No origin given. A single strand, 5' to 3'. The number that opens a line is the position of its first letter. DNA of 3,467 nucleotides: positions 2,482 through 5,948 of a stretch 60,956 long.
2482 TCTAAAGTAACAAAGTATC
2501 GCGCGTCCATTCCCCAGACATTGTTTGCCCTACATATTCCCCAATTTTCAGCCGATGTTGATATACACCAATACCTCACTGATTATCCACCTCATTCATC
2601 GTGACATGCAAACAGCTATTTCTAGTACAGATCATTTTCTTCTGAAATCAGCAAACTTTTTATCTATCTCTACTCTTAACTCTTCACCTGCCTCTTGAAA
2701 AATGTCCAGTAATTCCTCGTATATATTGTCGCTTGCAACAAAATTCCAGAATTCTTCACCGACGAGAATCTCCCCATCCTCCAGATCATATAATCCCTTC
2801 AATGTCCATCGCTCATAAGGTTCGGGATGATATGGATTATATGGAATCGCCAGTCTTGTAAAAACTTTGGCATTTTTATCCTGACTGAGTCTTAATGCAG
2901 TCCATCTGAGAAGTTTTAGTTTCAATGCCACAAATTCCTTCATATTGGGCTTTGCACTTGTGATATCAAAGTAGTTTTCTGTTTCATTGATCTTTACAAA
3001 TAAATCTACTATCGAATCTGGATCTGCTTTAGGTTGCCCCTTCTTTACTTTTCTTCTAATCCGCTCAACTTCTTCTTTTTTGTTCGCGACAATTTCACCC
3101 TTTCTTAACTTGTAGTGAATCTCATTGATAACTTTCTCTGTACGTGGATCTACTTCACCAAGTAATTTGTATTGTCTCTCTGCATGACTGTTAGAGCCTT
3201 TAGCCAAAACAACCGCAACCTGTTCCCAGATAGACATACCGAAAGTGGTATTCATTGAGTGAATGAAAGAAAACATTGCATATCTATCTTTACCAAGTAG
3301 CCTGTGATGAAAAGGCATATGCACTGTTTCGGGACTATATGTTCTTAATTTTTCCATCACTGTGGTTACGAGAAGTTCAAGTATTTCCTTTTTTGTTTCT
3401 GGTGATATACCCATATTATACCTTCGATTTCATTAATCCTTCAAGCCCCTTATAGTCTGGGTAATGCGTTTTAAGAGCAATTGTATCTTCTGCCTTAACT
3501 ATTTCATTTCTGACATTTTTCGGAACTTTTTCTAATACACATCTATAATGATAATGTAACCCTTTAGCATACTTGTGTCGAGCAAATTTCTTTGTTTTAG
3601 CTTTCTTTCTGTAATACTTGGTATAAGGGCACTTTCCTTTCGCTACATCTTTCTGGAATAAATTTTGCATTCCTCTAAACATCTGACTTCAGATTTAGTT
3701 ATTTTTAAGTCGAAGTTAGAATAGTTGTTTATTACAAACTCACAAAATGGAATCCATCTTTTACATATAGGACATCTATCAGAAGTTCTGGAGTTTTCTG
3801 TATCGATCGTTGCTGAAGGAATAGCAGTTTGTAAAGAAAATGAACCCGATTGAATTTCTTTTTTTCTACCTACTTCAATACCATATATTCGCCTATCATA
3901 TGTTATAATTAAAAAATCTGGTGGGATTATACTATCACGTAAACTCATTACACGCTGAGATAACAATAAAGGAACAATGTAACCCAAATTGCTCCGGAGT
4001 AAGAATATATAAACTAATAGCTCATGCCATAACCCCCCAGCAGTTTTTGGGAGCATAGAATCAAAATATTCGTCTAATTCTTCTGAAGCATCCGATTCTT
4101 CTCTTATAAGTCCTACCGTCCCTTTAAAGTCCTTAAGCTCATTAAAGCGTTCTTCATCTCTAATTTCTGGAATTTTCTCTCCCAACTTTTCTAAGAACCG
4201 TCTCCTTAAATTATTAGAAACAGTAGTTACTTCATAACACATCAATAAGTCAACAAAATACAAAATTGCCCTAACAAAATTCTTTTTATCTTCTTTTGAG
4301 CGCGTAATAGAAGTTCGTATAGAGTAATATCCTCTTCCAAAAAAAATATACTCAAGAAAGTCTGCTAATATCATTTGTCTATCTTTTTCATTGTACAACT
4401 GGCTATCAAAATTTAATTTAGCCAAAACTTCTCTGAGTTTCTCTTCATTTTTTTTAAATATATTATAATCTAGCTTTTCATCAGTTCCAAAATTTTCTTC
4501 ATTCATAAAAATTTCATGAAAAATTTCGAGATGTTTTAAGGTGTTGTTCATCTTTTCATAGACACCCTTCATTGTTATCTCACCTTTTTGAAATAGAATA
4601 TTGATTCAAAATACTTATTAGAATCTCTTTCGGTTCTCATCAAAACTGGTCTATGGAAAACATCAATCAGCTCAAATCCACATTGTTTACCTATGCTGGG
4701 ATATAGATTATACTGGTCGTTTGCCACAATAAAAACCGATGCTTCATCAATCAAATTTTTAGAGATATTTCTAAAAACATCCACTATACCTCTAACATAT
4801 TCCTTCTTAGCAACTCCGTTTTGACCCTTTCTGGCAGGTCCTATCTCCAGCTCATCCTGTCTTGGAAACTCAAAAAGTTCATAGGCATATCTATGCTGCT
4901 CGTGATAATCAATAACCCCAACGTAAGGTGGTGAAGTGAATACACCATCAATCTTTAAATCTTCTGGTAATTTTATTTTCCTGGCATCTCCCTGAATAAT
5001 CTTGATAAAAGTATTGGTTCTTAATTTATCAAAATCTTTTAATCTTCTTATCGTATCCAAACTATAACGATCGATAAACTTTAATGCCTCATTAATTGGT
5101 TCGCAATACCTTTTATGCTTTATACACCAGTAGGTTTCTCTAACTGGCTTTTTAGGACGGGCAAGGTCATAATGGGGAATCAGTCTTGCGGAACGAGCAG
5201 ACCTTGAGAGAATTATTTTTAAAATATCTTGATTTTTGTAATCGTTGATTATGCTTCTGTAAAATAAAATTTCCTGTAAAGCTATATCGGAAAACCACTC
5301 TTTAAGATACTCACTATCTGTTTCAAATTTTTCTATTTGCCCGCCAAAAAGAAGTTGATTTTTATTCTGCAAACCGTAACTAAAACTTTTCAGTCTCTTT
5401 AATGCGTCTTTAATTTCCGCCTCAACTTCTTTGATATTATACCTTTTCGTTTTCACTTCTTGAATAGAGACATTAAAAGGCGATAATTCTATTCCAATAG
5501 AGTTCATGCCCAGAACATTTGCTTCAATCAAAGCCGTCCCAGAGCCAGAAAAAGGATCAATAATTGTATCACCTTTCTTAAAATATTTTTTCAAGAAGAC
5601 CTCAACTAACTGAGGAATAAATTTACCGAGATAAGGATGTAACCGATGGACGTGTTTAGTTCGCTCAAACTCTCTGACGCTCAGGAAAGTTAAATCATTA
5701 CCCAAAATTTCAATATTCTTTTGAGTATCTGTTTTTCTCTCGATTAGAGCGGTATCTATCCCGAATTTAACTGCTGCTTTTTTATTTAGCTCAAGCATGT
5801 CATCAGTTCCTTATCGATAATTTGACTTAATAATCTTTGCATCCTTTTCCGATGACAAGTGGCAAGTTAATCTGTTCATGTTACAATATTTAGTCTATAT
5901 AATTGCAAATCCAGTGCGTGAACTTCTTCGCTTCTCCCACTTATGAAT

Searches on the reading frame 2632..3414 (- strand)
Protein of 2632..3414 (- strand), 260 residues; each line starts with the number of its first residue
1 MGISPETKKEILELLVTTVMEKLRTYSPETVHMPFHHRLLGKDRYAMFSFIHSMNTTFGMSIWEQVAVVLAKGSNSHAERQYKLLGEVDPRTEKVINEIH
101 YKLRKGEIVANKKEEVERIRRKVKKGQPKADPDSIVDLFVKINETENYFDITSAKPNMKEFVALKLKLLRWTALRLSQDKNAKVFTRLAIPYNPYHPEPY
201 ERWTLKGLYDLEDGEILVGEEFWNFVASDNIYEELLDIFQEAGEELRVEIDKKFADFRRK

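Call 75: search_protein_families(library=pfam, max_evalue=0.00001, proteins=[window:2632-3414:-])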
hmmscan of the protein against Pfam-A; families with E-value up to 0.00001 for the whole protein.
window:2632-3414:- (260 aa): 1 family
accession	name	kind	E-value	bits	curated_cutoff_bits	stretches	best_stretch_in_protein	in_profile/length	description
PF09520.16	RE_TdeIII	-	1.2e-65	221.9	27.2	1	7-243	4-242/242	Type II restriction endonuclease, TdeIII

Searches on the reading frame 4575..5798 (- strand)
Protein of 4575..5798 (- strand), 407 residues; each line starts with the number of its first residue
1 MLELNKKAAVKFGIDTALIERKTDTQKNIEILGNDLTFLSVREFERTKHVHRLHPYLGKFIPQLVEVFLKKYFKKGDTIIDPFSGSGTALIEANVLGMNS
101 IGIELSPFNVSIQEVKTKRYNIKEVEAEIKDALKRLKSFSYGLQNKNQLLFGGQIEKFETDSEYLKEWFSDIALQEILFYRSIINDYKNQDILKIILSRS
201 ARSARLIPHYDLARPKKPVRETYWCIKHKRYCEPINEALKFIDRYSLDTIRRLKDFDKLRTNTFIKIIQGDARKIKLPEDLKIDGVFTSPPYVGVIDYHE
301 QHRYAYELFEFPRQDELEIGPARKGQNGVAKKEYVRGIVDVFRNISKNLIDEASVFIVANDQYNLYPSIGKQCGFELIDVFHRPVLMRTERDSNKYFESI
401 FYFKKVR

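Call 75: search_protein_families(library=pfam, max_evalue=0.00001, proteins=[window:4575-5798:-])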
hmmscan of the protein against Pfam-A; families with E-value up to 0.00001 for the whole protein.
window:4575-5798:- (407 aa): 2 families
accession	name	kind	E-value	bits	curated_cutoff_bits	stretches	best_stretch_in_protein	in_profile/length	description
PF01555.25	N6_N4_Mtase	-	1.2e-14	55.2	26.7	1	55-110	161-216/221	DNA methylase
PF01170.24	UPF0020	-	3.7e-10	40.3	22.3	1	74-154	27-93/197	RMKL-like, methyltransferase domain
